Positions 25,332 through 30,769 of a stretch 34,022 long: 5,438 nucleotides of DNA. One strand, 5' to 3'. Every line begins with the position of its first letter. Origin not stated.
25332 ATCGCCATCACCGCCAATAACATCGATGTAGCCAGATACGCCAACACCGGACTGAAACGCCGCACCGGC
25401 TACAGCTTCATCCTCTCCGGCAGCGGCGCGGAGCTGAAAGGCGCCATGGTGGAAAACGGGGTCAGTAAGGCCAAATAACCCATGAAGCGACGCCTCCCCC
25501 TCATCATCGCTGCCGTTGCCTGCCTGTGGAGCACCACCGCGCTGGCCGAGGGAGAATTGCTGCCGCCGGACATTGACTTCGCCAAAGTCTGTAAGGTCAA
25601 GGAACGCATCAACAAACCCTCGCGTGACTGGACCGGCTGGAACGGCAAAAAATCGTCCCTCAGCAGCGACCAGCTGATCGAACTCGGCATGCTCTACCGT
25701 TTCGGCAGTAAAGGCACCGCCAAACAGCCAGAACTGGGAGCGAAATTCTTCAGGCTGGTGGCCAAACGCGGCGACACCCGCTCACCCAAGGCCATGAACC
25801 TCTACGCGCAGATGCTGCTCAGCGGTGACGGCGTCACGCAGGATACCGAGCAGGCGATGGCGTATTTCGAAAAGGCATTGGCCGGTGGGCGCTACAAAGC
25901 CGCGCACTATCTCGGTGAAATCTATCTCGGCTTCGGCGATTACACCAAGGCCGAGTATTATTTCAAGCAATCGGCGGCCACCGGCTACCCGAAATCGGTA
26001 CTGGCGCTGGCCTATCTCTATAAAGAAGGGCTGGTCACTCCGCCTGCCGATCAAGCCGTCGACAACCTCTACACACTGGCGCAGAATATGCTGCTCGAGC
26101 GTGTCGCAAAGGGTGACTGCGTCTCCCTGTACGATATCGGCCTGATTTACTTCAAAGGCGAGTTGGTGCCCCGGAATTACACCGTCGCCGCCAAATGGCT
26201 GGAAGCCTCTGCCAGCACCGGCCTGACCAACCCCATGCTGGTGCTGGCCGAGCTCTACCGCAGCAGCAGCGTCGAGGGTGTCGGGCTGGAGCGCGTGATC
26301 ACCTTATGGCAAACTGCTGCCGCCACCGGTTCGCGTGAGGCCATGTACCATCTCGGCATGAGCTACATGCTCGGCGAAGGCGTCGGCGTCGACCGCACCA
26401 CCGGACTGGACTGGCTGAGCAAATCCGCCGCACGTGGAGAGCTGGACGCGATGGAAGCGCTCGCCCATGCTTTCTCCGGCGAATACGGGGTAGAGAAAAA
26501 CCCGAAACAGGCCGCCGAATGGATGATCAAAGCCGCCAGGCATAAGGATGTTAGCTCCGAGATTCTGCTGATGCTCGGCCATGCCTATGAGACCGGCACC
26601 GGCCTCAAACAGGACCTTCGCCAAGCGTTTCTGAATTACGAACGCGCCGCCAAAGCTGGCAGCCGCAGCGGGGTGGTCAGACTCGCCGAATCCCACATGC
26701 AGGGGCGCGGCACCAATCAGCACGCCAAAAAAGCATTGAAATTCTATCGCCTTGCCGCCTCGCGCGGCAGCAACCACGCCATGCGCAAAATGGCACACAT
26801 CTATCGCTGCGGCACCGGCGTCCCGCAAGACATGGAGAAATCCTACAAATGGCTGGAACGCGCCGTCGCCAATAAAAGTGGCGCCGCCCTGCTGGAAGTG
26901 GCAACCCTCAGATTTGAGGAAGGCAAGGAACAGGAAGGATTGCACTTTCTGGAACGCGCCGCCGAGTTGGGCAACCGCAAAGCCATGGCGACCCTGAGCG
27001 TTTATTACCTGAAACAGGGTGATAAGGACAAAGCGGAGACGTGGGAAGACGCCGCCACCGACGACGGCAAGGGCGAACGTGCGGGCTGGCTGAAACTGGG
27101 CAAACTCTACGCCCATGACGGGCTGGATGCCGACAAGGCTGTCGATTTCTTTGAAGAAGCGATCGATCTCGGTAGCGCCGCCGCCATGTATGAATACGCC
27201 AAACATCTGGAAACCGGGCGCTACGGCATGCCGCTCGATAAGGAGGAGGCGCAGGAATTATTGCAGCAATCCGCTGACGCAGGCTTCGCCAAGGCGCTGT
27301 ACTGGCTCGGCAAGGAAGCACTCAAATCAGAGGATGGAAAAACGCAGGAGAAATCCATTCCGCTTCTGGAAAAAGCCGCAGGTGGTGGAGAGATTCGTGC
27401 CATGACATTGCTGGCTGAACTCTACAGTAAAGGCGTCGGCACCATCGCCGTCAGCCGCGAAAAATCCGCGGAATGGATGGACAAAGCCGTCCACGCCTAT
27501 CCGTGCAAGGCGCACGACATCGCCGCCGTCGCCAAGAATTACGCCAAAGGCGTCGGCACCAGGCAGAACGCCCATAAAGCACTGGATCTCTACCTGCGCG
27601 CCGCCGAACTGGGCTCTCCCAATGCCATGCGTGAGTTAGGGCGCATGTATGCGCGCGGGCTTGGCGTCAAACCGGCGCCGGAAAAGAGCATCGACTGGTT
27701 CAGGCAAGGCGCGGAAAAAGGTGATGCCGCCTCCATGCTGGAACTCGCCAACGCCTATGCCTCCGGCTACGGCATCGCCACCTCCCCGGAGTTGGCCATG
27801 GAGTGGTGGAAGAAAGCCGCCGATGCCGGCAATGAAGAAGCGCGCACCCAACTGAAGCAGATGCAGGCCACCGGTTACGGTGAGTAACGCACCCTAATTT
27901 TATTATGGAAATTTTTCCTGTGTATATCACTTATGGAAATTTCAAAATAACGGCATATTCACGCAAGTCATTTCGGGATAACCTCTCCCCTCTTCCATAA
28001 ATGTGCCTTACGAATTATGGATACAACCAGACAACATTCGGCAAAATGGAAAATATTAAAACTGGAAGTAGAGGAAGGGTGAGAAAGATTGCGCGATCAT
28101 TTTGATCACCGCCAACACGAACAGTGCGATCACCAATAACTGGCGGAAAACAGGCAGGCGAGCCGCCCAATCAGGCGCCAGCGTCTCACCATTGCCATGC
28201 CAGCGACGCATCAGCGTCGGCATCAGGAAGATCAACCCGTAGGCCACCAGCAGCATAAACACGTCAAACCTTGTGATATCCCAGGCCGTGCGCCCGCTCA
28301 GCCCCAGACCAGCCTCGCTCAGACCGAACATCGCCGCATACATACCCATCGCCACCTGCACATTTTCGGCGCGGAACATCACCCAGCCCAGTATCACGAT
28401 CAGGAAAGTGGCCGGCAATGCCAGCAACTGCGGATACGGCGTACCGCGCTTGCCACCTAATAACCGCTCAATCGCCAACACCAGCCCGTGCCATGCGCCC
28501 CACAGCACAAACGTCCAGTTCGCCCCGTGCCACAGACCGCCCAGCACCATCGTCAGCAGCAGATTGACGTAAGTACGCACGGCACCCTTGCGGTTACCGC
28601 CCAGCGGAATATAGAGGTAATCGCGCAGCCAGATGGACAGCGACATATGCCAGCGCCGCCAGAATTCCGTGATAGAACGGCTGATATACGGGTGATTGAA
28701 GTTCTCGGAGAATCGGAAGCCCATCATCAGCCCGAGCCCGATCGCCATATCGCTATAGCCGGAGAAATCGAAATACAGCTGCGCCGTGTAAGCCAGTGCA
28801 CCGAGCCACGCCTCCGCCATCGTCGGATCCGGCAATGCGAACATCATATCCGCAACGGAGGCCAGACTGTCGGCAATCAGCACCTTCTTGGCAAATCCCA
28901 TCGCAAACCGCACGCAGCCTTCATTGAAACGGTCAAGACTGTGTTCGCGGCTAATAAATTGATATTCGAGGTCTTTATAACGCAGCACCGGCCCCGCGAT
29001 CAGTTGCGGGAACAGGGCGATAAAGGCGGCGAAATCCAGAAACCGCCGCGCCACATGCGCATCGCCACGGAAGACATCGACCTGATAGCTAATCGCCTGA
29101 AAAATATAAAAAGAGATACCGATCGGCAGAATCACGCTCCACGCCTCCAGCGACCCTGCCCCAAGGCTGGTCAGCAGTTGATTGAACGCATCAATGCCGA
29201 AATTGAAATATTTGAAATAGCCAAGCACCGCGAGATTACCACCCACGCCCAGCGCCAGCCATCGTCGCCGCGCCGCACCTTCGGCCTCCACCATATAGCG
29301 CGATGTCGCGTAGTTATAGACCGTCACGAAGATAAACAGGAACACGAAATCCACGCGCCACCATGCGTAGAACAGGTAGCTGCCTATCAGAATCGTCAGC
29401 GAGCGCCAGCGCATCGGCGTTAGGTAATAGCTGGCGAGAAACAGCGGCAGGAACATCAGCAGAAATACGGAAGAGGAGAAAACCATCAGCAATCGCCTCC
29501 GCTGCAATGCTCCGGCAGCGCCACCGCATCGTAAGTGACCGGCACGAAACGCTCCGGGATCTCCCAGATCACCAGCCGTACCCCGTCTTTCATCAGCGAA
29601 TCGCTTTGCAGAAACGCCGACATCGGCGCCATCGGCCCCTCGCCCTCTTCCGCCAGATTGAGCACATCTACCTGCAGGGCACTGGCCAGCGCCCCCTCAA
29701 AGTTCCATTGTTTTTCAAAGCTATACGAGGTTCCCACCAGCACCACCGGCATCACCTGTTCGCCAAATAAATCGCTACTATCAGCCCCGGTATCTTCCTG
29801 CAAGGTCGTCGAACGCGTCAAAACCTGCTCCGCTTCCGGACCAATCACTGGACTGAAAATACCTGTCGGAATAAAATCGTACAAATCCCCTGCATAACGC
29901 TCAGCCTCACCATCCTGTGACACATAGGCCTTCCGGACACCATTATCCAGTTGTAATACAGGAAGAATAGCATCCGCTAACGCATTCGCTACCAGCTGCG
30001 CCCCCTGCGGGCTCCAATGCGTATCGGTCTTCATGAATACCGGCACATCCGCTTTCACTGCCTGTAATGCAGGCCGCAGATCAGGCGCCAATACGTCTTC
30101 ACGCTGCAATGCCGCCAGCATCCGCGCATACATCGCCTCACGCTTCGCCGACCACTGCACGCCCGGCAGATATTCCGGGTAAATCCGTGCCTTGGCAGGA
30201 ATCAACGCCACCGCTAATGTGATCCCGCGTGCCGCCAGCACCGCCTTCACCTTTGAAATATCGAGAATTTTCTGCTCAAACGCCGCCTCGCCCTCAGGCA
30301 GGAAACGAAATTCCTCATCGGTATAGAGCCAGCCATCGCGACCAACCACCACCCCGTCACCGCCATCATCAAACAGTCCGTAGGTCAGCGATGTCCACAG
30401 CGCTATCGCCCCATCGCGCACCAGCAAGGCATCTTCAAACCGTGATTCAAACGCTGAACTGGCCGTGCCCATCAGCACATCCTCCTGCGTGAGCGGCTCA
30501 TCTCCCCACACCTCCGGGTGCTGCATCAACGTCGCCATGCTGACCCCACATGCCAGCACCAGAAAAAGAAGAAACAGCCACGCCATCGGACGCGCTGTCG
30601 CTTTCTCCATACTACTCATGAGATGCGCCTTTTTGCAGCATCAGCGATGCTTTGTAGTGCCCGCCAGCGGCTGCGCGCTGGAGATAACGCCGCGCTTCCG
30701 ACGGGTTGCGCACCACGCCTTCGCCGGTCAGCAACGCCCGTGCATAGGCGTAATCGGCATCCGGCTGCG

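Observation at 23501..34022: Alginate-type O-acetylation plus lyase machinery split over two convergent operons, with no synthase in view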

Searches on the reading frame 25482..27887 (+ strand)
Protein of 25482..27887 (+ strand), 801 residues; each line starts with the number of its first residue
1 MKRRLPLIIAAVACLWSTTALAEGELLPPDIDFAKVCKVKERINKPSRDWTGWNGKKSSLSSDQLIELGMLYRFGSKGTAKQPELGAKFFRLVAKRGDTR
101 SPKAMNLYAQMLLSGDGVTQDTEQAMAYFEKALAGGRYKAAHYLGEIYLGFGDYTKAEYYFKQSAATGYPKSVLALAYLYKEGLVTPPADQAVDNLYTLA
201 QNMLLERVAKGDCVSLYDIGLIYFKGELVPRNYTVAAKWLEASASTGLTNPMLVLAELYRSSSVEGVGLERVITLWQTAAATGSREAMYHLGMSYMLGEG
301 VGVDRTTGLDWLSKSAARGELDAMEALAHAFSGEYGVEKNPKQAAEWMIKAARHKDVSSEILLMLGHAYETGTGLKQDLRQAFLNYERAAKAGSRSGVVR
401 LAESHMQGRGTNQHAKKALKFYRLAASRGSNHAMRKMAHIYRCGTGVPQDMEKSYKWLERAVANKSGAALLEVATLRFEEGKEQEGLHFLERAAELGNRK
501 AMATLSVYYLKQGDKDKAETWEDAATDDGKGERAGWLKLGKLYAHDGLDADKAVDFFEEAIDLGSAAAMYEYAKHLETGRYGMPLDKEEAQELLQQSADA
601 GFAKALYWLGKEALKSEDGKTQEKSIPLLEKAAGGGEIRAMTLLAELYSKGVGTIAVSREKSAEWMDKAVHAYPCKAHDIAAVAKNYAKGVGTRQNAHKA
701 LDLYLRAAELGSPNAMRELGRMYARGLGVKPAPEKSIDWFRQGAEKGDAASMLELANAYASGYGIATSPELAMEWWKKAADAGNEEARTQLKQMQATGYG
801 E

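Call 3: search_protein_families(library=pfam, proteins=[window:25482-27887:+], max_evalue=0.01)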
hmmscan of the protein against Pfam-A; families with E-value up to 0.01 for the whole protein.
window:25482-27887:+ (801 aa): 4 families
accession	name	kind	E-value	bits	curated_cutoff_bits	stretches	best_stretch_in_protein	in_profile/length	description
PF08238.18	Sel1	-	8.2e-83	270.4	30.7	10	713-748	1-36/36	Sel1 repeat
PF23310.1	TPR_27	-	8.9e-08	32.2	27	0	478-517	40-79/110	Plant tetratrico peptide repeats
PF13174.12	TPR_6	-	0.0018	19.2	26.3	0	536-562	3-28/33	Tetratricopeptide repeat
PF13424.12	TPR_12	-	0.002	18.7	30.1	0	125-165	29-72/77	Tetratricopeptide repeat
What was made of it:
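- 25482..27887 (+): Long periplasmic Sel1-repeat protein (801 aa, SPase-I type signal peptide). Last gene of the X-F-Sel1 operon. Pfam Sel1, 10 repeats, 270 bits (call 3).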

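Call 4: search_protein_families(library=ncbifam, proteins=[window:25482-27887:+], max_evalue=0.01)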
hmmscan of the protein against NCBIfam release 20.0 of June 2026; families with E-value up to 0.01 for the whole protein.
window:25482-27887:+ (801 aa): 4 families
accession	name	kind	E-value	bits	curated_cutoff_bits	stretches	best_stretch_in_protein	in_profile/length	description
NF047621.1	FlgprotMotXVib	equivalog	4.1e-36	124.4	330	4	364-466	77-179/211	flagellar protein MotX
NF033786.1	phenyl_MerG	equivalog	7.6e-28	97.9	350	4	341-469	50-184/217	phenylmercury resistance protein MerG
NF038194.1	AlgK_TPR_lipo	equivalog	6e-20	71.3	700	4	663-792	286-412/448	alginate biosynthesis TPR repeat lipoprotein AlgK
NF045484.1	TransRegExoR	equivalog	4.4e-13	49.1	450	0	734-785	60-111/267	exopolysaccharide production regulator ExoR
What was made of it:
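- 25482..27887 (+): AlgK model only 71 bits against a cut-off of 700 (call 4).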

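Call 47: search_solved_structures(query=window:25482-27887:+, max_evalue=0.00001, show_alignments=0)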
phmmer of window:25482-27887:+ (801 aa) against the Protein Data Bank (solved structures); distinct sequences matched with E-value up to 0.00001: 29.
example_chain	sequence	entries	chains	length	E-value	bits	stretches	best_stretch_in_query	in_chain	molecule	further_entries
4bwr_A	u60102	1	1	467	2.2e-41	145.1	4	685-787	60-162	PROTEIN CORRESPONDING TO LOCUS C5321 FROM CFT073 E.COLI STRAIN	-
6ok3_A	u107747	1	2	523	1.7e-37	132.3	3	639-788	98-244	Sel1 repeat protein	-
8sxq_A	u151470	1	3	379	2.5e-35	125.1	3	687-788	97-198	SEL-1 repeat protein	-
8ket_C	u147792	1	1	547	3.1e-31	111.6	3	690-785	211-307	Protein sel-1 homolog 1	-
9uav_C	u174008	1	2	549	3.3e-31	111.5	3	690-785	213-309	Protein sel-1 homolog 1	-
9og0_C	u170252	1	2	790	7.4e-31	110.3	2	690-791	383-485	Protein sel-1 homolog 1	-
8kes_D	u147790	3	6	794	3.2e-30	108.2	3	689-790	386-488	Protein sel-1 homolog 1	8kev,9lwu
6onw_A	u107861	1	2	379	1.8e-27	99.1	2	592-800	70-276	Sel1 repeat protein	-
6deh_A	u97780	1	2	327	1.8e-27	99.1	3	682-791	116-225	TPR repeat protein, protein-protein interaction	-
6ur7_A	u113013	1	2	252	5.2e-27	97.6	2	688-788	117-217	Sel1 repeat family protein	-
6ork_A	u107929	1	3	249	1.6e-26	96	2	688-784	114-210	Sel1 repeat protein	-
5b26_A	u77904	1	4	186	3.4e-15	58.5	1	684-800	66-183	Protein sel-1 homolog 1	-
6orc_A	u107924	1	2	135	1.7e-14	56.2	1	683-792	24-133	Sel1 repeat protein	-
1ouv_A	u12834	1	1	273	3.6e-13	51.8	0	376-464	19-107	conserved hypothetical secreted protein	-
6ok0_A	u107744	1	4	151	1.1e-10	43.7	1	706-787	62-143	Sel1 repeat protein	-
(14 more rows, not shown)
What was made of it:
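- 25482..27887 (+): PDB AlgK E=2e-6, against 2e-41 for generic Sel1 proteins (call 47).
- On AlgK (alginate TPR lipoprotein scaffold): PDB AlgK E~2e-6, against 2e-41 for generic Sel1 proteins (call 47).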

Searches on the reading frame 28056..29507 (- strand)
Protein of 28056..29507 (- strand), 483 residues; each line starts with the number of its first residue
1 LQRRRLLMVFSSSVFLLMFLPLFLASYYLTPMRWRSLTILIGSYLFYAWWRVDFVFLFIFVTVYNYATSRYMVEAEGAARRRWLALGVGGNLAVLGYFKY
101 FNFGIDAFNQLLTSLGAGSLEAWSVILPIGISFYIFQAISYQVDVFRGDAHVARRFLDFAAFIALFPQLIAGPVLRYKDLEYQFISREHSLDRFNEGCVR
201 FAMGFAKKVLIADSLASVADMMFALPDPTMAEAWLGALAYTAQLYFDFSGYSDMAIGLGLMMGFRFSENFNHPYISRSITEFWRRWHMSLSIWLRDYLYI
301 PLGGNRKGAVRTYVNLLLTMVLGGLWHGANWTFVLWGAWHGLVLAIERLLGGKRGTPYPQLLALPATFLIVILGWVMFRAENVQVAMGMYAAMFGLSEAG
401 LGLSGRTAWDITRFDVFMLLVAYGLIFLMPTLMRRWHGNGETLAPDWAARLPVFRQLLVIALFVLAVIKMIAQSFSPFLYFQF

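Call 3: search_protein_families(library=pfam, proteins=[window:28056-29507:-], max_evalue=0.01)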
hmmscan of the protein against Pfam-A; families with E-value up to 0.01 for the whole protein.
window:28056-29507:- (483 aa): 1 family
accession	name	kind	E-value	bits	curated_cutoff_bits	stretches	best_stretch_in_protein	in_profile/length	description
PF03062.24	MBOAT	-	1.4e-30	107.1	27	1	156-349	81-296/337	MBOAT, membrane-bound O-acyltransferase family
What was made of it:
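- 28056..29486 (-): AlgI-type MBOAT membrane acyltransferase (476 aa from ATG 29486). Its start overlaps the AlgJ stop (TGATG). Pfam MBOAT 107 bits (call 3).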

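Call 4: search_protein_families(library=ncbifam, proteins=[window:28056-29507:-], max_evalue=0.01)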
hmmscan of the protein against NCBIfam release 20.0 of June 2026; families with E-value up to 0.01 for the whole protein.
window:28056-29507:- (483 aa): 1 family
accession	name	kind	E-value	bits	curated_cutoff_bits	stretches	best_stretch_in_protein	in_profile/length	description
TIGR04091.1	LTA_dltB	equivalog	1.2e-45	156.4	375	1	115-349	105-340/380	D-alanyl-lipoteichoic acid biosynthesis protein DltB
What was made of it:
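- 28056..29486 (-): DltB model 156 bits (call 4).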

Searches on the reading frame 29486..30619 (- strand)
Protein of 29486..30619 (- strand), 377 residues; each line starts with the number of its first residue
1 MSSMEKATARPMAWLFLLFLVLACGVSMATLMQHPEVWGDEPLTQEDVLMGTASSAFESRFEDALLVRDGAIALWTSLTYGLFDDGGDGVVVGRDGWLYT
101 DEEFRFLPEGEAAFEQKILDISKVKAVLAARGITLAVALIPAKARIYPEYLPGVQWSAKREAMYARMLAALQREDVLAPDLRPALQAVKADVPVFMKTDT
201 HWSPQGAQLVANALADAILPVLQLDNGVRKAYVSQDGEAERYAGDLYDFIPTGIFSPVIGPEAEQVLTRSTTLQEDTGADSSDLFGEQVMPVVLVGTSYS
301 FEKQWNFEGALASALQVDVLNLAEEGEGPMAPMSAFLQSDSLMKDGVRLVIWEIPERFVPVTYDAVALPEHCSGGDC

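Call 3: search_protein_families(library=pfam, proteins=[window:29486-30619:-], max_evalue=0.01)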
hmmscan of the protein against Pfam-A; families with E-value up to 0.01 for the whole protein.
window:29486-30619:- (377 aa): 1 family
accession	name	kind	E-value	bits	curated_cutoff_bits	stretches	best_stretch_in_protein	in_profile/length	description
PF16822.11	ALGX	-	3.6e-77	260.1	26.5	1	90-356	1-268/268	SGNH hydrolase-like domain, acetyltransferase AlgX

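Call 4: search_protein_families(library=ncbifam, proteins=[window:29486-30619:-], max_evalue=0.01)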
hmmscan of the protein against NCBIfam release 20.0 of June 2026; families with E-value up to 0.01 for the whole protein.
window:29486-30619:- (377 aa): 0 families

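Call 10: find_encoding_contigs(protein=window:29486-30619:-, flank=10000, max_places=6)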
Protein window:29486-30619:- (377 aa): no gene with exactly this product is on record in the collection.

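Call 24: search_solved_structures(query=window:29486-30619:-, max_evalue=0.01, show_alignments=2)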
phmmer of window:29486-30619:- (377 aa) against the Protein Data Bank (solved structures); distinct sequences matched with E-value up to 0.01: 3.
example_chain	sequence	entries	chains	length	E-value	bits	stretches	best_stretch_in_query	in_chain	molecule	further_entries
4o8v_A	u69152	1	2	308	3.9e-63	217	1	84-365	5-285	Alginate biosynthesis protein AlgJ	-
7ula_A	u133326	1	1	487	7.6e-14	54.9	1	123-355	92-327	Alginate biosynthesis protein AlgX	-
4knc_B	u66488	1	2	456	4.2e-13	52.4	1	119-358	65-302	Alginate biosynthesis protein AlgX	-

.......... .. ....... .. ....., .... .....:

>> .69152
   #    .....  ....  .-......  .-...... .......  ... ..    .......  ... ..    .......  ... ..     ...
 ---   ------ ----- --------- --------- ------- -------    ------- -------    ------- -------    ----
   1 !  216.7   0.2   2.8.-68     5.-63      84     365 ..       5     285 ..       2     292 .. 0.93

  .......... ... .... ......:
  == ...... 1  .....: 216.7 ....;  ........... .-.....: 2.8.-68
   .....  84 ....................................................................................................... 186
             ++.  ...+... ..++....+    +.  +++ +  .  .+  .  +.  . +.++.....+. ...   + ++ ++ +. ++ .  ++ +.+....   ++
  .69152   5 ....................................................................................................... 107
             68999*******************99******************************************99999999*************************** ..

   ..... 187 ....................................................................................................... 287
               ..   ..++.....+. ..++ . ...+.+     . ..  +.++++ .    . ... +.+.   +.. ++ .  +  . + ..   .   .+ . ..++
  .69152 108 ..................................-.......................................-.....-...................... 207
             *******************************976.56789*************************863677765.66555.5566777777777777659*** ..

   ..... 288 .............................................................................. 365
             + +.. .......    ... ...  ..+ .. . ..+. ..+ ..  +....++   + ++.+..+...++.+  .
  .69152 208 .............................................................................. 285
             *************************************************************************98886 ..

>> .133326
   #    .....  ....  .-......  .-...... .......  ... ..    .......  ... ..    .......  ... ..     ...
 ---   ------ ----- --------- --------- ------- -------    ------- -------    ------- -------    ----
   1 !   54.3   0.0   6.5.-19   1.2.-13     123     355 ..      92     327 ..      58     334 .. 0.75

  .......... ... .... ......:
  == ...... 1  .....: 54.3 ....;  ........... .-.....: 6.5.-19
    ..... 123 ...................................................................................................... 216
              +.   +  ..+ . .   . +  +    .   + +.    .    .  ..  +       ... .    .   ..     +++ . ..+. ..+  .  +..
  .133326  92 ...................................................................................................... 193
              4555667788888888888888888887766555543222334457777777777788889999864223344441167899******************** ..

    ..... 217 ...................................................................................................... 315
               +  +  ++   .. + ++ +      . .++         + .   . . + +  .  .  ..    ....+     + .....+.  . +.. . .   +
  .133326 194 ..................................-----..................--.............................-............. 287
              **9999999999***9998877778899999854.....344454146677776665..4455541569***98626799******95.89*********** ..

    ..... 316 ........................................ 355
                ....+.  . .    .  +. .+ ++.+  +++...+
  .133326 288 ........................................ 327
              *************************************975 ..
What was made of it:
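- On Alginate O-acetylation apparatus (AlgI/AlgJ/AlgF/AlgX): AlgJ 4O8V E=3.9e-63 with DTHW and GTSYS aligned (call 24).
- Checked: AlgJ-like versus AlgJ 4O8V, E=4e-63 (call 24).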
